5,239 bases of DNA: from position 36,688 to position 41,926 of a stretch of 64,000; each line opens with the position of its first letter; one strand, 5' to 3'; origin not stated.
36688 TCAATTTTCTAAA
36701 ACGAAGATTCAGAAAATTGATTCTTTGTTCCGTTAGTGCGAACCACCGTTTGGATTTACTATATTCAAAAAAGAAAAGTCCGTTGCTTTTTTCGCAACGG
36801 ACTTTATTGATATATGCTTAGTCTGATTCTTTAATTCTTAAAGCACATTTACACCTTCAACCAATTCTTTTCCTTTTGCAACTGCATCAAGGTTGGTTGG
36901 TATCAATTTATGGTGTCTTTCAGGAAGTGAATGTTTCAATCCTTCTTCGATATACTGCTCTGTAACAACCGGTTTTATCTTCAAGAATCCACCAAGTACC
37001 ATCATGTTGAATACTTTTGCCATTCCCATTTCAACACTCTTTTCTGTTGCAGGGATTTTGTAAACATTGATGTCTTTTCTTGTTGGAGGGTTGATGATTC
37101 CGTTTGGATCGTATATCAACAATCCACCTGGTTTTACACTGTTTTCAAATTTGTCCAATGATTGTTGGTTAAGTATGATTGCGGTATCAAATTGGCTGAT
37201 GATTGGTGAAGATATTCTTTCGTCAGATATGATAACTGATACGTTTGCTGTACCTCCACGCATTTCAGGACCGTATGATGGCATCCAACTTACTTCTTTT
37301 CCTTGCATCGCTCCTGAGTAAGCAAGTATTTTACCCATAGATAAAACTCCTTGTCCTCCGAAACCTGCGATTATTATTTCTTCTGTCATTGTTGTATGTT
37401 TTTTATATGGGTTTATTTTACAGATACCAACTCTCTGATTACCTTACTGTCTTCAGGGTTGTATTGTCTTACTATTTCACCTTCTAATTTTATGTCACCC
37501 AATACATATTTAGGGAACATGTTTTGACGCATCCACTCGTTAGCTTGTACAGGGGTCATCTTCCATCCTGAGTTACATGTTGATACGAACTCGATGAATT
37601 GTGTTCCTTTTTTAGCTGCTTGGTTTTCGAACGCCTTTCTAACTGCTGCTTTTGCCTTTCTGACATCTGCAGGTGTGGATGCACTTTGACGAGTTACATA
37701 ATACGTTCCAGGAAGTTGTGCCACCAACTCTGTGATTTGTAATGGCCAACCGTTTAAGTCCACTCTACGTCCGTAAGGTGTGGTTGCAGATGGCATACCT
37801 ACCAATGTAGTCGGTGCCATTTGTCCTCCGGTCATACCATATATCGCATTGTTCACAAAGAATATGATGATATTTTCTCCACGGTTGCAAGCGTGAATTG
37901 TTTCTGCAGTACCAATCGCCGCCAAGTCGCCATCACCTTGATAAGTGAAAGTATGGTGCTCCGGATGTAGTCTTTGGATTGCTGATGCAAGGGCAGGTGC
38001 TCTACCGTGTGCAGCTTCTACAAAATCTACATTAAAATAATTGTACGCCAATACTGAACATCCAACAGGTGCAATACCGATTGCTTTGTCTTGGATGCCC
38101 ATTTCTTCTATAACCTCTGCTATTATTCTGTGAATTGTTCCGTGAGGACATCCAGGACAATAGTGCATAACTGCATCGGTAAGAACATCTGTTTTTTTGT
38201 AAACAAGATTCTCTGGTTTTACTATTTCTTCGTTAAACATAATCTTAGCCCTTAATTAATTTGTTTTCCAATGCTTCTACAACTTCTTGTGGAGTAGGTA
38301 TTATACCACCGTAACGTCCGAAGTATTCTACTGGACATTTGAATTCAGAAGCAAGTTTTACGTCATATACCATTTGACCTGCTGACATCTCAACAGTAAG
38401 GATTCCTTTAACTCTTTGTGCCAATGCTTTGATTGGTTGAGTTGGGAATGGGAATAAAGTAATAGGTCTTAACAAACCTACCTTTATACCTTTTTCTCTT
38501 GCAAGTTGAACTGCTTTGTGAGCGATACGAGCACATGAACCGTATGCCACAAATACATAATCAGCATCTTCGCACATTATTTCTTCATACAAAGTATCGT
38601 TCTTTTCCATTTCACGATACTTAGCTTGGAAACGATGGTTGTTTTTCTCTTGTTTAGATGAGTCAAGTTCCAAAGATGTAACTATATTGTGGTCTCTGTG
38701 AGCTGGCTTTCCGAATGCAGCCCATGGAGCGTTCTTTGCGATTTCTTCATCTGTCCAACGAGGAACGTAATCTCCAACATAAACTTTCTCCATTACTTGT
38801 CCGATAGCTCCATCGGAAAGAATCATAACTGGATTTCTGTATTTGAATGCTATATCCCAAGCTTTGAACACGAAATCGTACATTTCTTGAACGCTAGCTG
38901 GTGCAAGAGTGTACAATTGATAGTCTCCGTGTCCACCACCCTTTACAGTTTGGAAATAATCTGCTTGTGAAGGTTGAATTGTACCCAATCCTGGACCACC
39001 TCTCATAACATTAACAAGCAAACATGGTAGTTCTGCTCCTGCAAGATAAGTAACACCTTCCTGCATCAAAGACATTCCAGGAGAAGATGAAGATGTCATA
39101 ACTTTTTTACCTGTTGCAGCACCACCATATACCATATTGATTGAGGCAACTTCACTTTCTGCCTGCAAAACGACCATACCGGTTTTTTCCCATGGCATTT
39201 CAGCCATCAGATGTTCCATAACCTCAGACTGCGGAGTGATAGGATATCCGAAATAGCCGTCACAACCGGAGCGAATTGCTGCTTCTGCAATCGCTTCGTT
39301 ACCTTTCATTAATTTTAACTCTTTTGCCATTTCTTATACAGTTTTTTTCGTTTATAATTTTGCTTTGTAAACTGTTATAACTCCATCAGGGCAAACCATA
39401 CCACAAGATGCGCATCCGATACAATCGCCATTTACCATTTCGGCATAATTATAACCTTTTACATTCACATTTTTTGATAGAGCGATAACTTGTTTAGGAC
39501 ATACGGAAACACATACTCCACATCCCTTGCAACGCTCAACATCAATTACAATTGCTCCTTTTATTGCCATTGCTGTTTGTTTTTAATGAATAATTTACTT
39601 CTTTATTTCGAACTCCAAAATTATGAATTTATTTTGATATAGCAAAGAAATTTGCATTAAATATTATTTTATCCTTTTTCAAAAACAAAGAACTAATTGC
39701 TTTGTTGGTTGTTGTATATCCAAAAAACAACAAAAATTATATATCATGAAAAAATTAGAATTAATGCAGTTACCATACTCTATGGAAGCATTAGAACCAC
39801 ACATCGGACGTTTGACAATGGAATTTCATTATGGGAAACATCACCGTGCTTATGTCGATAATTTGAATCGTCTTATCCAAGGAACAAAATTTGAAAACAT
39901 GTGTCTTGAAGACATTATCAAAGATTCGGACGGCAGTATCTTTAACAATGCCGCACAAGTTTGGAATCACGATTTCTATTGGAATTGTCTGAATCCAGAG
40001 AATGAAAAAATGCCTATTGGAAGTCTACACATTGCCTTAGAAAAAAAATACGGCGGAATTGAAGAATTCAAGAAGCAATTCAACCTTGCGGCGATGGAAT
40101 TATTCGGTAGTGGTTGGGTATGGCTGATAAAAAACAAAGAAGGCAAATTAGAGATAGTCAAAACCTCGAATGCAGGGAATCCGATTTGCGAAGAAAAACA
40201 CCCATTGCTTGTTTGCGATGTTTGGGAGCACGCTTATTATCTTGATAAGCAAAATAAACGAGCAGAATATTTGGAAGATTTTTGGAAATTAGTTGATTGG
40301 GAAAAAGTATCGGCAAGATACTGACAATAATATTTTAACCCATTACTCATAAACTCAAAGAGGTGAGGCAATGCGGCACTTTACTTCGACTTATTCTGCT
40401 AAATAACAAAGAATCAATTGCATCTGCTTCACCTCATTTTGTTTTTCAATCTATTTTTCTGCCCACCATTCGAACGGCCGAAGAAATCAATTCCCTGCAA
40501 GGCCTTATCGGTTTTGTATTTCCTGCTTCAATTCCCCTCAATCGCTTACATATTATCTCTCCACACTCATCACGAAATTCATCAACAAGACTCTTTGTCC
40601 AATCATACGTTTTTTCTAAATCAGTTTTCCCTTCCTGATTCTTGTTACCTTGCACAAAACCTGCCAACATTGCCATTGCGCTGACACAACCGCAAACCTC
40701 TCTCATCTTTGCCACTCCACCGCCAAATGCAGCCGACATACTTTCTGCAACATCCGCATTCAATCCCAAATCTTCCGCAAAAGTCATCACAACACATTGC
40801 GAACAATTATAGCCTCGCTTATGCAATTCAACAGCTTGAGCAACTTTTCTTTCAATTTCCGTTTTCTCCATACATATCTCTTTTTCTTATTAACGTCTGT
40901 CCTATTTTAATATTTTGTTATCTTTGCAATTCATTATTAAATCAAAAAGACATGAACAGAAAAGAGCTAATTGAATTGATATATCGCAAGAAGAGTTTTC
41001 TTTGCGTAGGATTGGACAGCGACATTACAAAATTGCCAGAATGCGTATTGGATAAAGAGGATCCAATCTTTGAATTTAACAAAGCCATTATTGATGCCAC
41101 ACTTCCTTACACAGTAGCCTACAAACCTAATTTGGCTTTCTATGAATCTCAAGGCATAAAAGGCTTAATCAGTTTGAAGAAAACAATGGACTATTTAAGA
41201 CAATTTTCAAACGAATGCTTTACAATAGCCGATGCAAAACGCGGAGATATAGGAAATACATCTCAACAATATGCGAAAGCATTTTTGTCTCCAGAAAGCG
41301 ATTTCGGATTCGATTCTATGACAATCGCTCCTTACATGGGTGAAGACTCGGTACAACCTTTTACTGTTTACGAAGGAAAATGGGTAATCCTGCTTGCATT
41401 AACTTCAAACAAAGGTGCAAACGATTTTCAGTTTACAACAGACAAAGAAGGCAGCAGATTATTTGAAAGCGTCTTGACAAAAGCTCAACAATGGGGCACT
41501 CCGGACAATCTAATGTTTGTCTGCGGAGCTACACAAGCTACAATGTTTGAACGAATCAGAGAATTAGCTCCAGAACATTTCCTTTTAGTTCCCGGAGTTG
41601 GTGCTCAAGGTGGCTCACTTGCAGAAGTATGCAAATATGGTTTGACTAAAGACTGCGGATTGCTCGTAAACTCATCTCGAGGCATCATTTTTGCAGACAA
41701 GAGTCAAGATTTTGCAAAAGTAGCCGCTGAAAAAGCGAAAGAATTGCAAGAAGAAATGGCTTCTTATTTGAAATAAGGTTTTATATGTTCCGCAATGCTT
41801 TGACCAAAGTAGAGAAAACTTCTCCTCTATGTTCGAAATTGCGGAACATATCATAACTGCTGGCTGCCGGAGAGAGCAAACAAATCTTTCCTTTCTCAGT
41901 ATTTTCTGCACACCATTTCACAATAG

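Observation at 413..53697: Dispersed family of ~21-bp AT-rich tandem repeats (cores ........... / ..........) at 11 loci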

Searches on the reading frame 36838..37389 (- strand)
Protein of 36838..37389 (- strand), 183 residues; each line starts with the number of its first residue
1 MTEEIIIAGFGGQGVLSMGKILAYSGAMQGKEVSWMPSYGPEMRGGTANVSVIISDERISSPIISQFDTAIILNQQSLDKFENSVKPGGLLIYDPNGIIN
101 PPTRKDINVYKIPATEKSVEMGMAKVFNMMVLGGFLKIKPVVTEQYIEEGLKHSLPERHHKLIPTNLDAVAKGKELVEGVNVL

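Call 11: search_protein_families(library=pfam, proteins=[window:36838-37389:-])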
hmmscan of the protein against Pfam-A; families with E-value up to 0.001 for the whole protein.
window:36838-37389:- (183 aa): 1 family
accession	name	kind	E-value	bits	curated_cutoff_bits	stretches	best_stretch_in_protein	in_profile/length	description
PF01558.24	POR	-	7.1e-37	127.7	27.4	1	11-174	1-172/173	Pyruvate ferredoxin/flavodoxin oxidoreductase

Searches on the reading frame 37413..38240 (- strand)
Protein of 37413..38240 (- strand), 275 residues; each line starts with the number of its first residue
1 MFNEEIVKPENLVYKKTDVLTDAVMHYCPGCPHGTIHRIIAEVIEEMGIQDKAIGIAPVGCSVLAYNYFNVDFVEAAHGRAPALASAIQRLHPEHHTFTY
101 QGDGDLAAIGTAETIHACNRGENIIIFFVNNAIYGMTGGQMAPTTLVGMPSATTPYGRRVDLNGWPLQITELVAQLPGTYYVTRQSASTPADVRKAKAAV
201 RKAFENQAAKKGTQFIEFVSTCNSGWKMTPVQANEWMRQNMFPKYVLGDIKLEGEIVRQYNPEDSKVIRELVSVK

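Call 60: search_protein_families(library=pfam, proteins=[window:37413-38240:-], max_evalue=0.00001)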
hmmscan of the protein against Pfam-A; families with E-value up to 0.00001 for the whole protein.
window:37413-38240:- (275 aa): 1 family
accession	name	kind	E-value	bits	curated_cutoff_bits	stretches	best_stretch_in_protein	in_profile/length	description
PF02775.26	TPP_enzyme_C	-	5e-17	62.5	21.9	1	64-217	7-150/151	Thiamine pyrophosphate enzyme, C-terminal TPP binding domain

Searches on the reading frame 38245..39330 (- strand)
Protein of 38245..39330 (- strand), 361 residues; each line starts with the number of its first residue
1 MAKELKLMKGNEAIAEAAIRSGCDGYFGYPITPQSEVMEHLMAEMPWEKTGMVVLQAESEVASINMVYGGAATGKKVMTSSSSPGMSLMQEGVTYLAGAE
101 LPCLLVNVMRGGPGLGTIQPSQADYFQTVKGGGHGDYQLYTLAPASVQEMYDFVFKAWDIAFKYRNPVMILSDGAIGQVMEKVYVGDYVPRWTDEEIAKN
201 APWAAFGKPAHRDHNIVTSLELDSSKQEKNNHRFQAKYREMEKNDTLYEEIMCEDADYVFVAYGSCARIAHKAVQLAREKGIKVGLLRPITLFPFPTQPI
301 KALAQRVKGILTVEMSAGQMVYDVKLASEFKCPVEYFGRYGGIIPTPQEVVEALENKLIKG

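Call 60: search_protein_families(library=pfam, proteins=[window:38245-39330:-], max_evalue=0.00001)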
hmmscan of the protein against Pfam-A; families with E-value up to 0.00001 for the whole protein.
window:38245-39330:- (361 aa): 3 families
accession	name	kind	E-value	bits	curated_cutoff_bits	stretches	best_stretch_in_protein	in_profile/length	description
PF01855.24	POR_N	-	3.3e-48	164.9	27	1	16-189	1-171/231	Pyruvate flavodoxin/ferredoxin oxidoreductase, thiamine diP-bdg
PF17147.9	PFOR_II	-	2.5e-26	92.4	27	1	256-350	1-102/102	Pyruvate:ferredoxin oxidoreductase core domain II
PF02780.25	Transketolase_C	-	3.3e-08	33.9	25.9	1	250-315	4-69/124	Transketolase, C-terminal domain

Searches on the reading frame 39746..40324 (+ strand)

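Call 60: search_protein_families(library=pfam, proteins=[window:39746-40324:+], max_evalue=0.00001)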
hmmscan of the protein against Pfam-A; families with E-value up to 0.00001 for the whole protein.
window:39746-40324:+ (192 aa): 2 families
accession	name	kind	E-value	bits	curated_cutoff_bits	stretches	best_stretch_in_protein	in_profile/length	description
PF02777.23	Sod_Fe_C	-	6.9e-40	135.7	20.9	1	92-191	3-102/102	Iron/manganese superoxide dismutases, C-terminal domain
PF00081.27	Sod_Fe_N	-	4.7e-30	104.3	27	1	5-82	3-81/82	Iron/manganese superoxide dismutases, alpha-hairpin domain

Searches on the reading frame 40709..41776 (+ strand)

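Call 60: search_protein_families(library=pfam, proteins=[window:40709-41776:+], max_evalue=0.00001)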
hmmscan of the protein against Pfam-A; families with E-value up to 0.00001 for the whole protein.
window:40709-41776:+ (355 aa): 1 family
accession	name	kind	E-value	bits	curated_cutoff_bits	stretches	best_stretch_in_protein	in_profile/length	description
PF00215.30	OMPdecase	-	4.2e-23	82.8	27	1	98-332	3-214/221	Orotidine 5'-phosphate decarboxylase / HUMPS family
